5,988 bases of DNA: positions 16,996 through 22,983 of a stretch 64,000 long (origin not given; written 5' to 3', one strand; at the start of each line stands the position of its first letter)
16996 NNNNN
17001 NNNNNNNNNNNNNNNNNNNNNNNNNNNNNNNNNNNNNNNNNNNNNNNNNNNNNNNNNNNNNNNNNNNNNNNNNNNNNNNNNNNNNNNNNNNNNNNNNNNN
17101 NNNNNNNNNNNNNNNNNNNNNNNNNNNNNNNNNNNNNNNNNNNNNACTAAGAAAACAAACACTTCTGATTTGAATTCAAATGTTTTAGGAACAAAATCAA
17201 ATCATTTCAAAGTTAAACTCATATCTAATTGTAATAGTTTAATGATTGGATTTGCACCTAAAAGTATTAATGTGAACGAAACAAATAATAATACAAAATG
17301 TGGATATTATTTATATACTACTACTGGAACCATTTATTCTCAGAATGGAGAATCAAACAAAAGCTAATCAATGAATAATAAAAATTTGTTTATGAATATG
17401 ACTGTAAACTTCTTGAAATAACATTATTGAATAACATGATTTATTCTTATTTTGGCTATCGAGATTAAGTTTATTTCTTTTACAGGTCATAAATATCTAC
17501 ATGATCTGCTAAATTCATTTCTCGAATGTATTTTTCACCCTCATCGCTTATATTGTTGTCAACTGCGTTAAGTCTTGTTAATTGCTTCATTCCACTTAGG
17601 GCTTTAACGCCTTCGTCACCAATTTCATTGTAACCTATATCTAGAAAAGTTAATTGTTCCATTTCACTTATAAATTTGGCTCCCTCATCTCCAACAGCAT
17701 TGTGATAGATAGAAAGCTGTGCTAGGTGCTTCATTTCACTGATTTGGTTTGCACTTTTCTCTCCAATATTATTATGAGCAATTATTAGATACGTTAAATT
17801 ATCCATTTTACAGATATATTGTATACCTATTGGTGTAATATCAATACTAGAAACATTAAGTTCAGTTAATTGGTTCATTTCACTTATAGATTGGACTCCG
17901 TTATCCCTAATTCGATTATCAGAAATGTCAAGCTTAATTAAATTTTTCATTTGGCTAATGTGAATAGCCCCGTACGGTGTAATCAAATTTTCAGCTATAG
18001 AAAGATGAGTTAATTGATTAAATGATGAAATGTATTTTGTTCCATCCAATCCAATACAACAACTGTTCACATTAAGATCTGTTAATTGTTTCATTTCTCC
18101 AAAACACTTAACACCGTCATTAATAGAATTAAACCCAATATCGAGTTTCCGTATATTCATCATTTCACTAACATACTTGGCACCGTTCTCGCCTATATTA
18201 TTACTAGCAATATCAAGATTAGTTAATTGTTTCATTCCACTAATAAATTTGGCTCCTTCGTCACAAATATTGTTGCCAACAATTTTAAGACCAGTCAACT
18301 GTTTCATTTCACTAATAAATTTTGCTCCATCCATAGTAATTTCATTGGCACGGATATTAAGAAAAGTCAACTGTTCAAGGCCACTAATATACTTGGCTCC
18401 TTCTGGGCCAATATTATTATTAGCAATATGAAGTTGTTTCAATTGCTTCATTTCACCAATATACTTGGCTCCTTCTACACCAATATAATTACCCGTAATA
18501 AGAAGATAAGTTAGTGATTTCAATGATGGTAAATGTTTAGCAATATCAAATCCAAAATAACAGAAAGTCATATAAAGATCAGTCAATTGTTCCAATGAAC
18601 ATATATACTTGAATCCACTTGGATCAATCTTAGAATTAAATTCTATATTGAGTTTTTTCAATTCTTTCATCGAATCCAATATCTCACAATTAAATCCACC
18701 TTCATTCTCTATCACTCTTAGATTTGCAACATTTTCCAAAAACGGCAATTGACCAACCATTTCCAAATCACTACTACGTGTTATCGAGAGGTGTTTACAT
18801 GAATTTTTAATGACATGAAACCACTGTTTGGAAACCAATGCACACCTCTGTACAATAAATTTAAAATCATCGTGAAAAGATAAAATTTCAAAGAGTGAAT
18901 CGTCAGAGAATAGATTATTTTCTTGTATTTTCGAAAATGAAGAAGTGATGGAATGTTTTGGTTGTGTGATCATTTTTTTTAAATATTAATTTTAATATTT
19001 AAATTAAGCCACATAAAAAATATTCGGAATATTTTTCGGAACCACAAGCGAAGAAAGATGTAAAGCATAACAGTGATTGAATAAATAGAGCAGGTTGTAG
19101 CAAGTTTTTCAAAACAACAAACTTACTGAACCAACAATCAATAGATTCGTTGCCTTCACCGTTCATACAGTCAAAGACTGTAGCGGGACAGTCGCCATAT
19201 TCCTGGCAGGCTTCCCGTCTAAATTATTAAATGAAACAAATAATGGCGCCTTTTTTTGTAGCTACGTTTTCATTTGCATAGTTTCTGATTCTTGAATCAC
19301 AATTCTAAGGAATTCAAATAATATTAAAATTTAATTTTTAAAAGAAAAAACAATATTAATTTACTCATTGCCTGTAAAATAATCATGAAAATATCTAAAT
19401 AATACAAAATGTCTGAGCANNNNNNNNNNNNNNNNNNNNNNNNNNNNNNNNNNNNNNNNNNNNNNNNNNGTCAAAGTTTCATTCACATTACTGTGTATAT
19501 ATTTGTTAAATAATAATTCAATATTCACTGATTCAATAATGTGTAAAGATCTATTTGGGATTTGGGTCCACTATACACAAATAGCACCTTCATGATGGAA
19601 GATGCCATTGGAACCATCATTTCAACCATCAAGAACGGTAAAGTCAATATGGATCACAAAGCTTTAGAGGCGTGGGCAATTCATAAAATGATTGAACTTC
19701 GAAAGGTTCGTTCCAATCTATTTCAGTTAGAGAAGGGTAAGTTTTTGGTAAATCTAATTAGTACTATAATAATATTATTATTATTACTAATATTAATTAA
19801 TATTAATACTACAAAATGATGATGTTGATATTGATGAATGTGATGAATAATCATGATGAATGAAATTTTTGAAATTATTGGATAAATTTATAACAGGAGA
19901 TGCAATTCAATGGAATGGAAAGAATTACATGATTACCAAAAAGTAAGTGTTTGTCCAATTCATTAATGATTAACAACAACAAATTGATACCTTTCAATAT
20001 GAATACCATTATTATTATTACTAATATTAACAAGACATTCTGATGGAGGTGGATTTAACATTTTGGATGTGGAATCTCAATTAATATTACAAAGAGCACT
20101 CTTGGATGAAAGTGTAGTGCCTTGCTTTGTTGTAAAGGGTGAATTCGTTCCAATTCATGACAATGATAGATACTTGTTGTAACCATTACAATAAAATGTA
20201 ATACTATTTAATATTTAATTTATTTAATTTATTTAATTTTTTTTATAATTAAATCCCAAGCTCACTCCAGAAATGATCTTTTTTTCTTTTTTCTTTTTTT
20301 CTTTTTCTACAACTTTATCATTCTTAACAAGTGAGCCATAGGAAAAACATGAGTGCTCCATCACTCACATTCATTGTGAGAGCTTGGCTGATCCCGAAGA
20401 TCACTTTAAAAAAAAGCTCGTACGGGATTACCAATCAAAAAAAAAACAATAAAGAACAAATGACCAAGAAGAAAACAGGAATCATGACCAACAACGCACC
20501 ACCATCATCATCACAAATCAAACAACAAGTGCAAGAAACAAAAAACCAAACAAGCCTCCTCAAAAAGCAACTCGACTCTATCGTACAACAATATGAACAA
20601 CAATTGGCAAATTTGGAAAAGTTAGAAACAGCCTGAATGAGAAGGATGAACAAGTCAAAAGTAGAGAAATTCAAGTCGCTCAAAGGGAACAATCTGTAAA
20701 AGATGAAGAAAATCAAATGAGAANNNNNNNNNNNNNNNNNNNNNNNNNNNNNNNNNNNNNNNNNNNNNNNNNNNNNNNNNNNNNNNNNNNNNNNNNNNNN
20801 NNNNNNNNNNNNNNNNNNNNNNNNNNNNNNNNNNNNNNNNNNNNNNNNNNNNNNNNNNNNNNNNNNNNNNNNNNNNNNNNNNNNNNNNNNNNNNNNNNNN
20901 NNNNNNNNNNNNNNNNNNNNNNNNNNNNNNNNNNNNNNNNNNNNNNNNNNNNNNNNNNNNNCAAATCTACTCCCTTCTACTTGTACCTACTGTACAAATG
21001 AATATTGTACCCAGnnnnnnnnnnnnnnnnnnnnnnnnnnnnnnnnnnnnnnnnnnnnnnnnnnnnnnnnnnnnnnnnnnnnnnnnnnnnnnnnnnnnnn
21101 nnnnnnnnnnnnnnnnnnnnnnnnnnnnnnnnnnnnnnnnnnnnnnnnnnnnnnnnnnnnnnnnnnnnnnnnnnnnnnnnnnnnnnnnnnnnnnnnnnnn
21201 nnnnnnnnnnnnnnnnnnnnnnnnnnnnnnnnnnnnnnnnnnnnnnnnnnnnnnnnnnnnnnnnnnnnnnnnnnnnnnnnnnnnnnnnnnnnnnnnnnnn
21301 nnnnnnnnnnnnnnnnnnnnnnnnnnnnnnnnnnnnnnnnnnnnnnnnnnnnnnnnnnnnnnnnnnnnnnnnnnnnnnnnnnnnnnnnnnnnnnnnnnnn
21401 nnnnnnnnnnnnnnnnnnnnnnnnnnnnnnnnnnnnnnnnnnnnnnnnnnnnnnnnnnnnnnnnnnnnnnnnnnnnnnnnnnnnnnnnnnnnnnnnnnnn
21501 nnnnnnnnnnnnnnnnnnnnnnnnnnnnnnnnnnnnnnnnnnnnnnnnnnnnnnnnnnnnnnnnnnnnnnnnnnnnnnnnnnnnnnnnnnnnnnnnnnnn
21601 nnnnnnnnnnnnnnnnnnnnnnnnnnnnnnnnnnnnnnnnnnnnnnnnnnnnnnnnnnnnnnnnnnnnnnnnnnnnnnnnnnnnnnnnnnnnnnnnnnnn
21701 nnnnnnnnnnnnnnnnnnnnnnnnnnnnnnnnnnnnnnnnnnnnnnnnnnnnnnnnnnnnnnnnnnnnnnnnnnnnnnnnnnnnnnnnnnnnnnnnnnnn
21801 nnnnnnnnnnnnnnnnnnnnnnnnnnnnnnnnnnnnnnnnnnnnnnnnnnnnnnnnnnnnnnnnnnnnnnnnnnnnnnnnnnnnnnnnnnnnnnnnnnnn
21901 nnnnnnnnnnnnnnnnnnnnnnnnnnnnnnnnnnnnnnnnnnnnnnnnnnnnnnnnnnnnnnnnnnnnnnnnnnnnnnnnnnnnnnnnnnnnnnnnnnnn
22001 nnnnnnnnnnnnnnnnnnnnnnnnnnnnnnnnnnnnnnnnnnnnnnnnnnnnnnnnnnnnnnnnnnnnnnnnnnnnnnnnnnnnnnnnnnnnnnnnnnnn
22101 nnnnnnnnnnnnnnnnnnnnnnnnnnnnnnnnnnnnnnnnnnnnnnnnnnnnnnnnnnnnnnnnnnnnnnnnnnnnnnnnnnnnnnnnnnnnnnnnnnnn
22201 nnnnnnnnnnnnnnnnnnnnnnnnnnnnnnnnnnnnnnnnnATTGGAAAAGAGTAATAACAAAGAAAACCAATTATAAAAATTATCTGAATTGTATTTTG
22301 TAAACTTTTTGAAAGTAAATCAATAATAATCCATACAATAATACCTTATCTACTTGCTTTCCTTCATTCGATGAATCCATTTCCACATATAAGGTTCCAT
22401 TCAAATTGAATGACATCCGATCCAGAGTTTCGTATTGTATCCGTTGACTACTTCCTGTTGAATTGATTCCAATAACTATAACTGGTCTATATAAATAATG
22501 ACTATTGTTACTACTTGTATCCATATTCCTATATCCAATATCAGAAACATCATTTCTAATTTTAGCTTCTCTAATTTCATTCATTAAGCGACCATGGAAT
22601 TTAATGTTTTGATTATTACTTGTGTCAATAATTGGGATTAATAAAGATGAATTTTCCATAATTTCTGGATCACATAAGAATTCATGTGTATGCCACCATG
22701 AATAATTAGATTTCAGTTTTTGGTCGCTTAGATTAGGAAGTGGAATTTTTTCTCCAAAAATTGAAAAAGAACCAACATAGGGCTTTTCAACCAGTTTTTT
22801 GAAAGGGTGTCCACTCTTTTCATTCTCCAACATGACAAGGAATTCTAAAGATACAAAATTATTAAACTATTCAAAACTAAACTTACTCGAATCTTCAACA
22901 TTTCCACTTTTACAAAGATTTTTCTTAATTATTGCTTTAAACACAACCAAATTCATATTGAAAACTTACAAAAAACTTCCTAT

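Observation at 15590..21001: Tandemly duplicated coiled-coil/SPRY-like gene family bracketing an F-box/LRR gene; duplicates coincide with all three assembly gaps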

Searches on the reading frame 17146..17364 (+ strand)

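Call 8: search_protein_families(library=pfam, proteins=[window:17146-17364:+], max_evalue=0.1)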
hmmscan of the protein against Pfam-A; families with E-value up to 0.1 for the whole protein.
seq(73 aa): 1 family
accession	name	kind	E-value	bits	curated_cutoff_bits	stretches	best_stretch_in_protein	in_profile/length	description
PF19246.4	DUF5894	-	0.052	13.5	25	0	16-30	43-57/57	Family of unknown function (DUF5894)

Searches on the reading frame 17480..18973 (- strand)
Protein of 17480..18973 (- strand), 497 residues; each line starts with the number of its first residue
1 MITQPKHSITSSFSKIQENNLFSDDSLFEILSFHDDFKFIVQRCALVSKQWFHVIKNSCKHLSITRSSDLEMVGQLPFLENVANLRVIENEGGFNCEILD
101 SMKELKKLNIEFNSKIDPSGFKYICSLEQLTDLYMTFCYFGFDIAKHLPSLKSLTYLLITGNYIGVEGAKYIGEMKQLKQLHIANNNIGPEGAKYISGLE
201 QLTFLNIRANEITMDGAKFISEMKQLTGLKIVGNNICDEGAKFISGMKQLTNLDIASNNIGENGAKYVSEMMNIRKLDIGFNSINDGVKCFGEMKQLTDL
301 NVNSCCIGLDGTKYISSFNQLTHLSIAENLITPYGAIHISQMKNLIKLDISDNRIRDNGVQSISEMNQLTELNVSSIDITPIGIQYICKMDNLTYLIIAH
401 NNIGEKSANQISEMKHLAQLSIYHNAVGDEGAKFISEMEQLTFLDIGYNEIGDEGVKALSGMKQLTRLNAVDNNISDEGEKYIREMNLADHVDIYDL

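Call 8: search_protein_families(library=pfam, proteins=[window:17480-18973:-], max_evalue=0.1)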
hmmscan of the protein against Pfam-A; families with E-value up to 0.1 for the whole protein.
window:17480-18973:- (497 aa): 10 families
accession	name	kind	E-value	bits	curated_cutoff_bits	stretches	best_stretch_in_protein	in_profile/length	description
PF13516.12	LRR_6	-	9e-44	144.5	23.4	3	441-460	5-24/24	Leucine Rich repeat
PF13855.12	LRR_8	-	1.3e-31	108.6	27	6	320-376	2-58/61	Leucine rich repeat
PF12799.13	LRR_4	-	3.5e-25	87.9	27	4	343-381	1-41/44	Leucine Rich repeats (2 copies)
PF23598.1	LRR_14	-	5.8e-23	81.7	40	2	142-372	60-268/353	Leucine-rich repeat region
PF00560.39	LRR_1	-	8.8e-17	58.1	20.6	0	344-364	1-21/23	Leucine Rich Repeat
PF25013.1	LRR_Zer-1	-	3e-10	40.8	27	1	363-456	4-103/137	Zer-1-like, Leucine-rich repeats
PF23952.1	LRR_EndoS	-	6.7e-05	23.5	27.9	0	180-280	27-114/116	Endo-beta-N-acetylglucosaminidase EndoS LRR domain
PF14252.11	DUF4347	-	0.0026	18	24.6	0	411-446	84-121/164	Domain of unknown function (DUF4347)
PF25019.1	LRR_R13L1-DRL21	-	0.0031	17.8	27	0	87-183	21-124/127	R13L1/DRL21 LRRs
PF24758.1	LRR_At5g56370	-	0.095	12.8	27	0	100-155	11-67/227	FBD-associated F-box protein At5g56370, LRR repeats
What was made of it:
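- On F-box/LRR proteins (the intervening gene, 17480-18973): LRR_6 9e-44 and LRR_8 1.3e-31 (call 8).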

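Call 9: find_encoding_contigs(protein=window:17480-18973:-, flank=10000, max_places=5)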
Protein window:17480-18973:- (497 aa): no gene with exactly this product is on record in the collection.

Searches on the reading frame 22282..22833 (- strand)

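Call 8: search_protein_families(library=pfam, proteins=[window:22282-22833:-], max_evalue=0.1)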
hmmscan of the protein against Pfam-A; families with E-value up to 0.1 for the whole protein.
window:22282-22833:- (183 aa): 1 family
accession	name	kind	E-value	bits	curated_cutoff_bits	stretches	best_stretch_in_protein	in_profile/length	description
PF21228.3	RuBisCO_activase_AAA_helical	-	0.015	16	27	1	67-110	24-67/96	Ribulose bisphosphate carboxylase/oxygenase activase, AAA, helical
